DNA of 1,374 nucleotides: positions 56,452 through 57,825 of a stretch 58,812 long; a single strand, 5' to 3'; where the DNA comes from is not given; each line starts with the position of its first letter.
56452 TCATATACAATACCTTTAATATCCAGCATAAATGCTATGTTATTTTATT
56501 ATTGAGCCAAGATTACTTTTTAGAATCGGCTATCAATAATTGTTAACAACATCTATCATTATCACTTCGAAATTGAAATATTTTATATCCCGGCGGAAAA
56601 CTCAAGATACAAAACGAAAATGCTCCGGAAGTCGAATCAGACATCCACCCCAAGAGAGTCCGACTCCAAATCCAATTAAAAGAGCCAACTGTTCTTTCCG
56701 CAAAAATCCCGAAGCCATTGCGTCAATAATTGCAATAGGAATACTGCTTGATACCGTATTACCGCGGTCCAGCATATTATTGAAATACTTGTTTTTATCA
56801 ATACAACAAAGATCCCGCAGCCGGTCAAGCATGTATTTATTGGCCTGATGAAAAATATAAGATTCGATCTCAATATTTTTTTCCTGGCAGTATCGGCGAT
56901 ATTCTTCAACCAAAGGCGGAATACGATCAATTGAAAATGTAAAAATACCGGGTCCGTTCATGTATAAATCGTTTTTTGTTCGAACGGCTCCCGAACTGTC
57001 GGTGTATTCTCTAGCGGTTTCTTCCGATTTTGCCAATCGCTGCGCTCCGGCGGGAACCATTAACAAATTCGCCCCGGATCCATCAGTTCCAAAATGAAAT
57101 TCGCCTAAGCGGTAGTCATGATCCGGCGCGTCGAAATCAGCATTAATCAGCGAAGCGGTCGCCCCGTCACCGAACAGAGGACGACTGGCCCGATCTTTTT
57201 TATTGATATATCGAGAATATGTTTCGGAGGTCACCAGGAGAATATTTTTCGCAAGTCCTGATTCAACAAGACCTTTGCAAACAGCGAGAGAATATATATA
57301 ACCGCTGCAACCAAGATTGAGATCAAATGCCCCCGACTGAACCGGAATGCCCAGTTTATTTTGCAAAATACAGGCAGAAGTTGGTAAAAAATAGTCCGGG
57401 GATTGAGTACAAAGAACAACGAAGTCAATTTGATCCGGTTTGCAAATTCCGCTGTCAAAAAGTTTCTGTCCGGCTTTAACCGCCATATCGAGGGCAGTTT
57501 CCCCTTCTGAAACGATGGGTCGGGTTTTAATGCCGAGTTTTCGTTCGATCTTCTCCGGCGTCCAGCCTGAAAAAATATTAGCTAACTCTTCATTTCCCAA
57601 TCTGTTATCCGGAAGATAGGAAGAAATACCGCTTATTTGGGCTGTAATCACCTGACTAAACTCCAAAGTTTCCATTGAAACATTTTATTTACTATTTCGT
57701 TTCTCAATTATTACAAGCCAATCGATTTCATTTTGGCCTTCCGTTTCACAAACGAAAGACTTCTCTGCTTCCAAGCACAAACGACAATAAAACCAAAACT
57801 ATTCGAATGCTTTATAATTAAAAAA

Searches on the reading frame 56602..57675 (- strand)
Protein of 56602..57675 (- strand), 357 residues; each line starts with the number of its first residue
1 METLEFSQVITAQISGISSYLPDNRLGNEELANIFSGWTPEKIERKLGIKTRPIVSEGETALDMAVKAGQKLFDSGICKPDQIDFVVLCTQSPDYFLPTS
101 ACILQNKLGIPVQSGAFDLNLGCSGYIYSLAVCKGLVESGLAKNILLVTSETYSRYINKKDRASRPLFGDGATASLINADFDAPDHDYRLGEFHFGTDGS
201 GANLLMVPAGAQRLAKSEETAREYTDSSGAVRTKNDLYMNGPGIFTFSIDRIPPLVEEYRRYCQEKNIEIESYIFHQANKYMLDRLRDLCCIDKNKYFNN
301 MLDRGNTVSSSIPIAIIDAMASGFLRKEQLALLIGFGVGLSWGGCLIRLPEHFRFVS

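Call 8: search_protein_families(library=pfam, proteins=[window:56602-57675:-], max_evalue=0.01)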
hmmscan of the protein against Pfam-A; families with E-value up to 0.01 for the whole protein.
window:56602-57675:- (357 aa): 3 families
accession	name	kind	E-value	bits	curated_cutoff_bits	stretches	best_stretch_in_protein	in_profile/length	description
PF08545.16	ACP_syn_III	-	9.3e-23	80.4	24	1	117-199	1-80/80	3-Oxoacyl-[acyl-carrier-protein (ACP)] synthase III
PF08541.16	ACP_syn_III_C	-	2.8e-21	75.9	26.6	1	269-348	10-89/90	3-Oxoacyl-[acyl-carrier-protein (ACP)] synthase III C terminal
PF00195.25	Chal_sti_synt_N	-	9.6e-06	25.6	27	1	64-180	102-224/225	Chalcone and stilbene synthases, N-terminal domain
